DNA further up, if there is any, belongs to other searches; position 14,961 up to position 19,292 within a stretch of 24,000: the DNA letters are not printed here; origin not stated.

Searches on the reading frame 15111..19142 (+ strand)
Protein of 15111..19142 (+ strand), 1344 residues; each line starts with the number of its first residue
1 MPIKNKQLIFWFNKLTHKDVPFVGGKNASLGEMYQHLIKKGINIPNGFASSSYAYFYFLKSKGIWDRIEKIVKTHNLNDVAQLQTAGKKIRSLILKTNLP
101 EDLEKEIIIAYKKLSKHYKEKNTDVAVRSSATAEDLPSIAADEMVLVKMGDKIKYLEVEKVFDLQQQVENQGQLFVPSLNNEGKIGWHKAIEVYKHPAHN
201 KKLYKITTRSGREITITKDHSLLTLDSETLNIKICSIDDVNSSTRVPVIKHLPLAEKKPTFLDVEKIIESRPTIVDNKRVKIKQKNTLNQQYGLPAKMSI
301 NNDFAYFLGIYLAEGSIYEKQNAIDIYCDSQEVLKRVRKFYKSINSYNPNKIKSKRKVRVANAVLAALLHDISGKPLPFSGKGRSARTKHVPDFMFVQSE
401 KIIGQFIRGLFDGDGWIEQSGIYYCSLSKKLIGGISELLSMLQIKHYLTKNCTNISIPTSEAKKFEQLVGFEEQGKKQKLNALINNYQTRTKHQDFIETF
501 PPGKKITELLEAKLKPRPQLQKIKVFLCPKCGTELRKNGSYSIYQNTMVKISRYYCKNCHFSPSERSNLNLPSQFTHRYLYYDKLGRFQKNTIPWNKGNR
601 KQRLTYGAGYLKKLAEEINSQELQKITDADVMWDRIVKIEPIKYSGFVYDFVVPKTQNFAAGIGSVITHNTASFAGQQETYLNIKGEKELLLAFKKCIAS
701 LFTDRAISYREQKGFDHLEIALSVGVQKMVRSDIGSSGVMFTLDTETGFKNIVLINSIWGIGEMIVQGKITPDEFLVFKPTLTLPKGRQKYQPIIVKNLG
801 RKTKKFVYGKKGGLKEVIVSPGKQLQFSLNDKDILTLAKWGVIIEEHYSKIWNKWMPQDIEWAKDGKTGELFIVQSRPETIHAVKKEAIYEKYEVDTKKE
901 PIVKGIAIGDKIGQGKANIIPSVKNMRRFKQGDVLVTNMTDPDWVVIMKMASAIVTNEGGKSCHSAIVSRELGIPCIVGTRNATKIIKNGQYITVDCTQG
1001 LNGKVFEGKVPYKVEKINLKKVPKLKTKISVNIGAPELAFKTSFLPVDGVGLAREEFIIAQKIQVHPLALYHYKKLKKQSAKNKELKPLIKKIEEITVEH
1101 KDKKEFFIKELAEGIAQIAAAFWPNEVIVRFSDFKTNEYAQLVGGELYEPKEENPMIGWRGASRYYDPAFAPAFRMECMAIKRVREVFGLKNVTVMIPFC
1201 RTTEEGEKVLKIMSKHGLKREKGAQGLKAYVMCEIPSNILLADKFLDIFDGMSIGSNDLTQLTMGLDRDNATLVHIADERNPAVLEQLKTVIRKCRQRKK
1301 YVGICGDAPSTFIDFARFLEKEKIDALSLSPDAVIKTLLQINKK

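Call 12: search_protein_families(library=pfam, proteins=[window:15111-19142:+], max_evalue=1)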
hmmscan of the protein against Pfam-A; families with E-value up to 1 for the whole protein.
window:15111-19142:+ (1344 aa): 8 families
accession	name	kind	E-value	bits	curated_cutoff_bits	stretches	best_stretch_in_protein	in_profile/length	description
PF01326.24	PPDK_N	-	2.4e-109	366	27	2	671-890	116-320/328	Pyruvate phosphate dikinase, AMP/ATP-binding domain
PF02896.24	PEP-utilizers_C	-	9.3e-59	199.4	22.8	1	1020-1341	13-288/293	PEP-utilising enzyme, PEP-binding domain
PF00391.29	PEP-utilizers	-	8.6e-28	96.2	23.1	1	929-1000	1-72/72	PEP-utilising enzyme, mobile domain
PF14890.11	Intein_splicing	-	1.4e-20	74.1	35.8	1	190-670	38-155/155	Intein splicing domain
PF14528.11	LAGLIDADG_3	-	1.4e-12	48.1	22.5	2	405-451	5-55/82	LAGLIDADG-like domain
PF08882.16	Acetone_carb_G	-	0.0046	17.6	21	1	484-535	35-86/113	Acetone carboxylase gamma subunit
PF14527.11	LAGLIDADG_WhiA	-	0.047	14.2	23.2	1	305-357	3-56/93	WhiA LAGLIDADG-like domain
PF02701.20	Zn_ribbon_Dof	-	0.13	12.9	26.6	1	527-560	5-35/59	Dof domain, zinc finger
